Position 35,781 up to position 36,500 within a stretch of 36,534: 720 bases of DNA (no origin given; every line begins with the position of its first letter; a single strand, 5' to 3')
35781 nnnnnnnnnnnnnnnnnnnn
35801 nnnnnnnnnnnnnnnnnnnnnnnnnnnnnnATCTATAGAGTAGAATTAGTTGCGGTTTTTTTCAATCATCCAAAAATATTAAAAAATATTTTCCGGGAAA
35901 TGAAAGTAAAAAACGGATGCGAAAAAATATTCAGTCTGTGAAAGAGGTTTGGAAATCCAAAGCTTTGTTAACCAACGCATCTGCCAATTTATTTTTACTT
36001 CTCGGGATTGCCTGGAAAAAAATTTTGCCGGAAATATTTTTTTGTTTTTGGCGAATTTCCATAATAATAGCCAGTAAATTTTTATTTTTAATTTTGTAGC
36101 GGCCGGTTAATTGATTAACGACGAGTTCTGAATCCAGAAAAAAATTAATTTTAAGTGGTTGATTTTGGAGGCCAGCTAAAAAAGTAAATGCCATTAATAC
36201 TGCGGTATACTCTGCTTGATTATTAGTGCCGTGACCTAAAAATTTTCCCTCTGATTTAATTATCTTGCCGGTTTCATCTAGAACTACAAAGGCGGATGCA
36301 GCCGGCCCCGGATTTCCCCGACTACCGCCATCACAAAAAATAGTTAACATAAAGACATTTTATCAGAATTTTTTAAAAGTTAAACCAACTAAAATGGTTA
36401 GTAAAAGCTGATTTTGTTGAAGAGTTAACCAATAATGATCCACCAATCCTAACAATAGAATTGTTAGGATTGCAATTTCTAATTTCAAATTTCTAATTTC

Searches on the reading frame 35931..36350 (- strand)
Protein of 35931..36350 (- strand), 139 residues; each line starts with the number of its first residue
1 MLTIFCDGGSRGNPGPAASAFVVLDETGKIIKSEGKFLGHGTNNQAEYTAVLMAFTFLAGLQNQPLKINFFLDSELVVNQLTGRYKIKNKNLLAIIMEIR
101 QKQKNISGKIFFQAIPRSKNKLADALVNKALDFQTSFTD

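Call 31: search_protein_families(library=pfam, proteins=[window:35931-36350:-])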
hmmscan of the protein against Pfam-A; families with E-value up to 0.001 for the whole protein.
window:35931-36350:- (139 aa): 2 families
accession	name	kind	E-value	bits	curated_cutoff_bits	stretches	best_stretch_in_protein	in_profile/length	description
PF13456.12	RVT_3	-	1.2e-15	57.9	21.6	1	6-130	2-123/123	Reverse transcriptase-like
PF00075.30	RNase_H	-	1.5e-09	38.6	25.8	1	2-88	4-82/141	RNase H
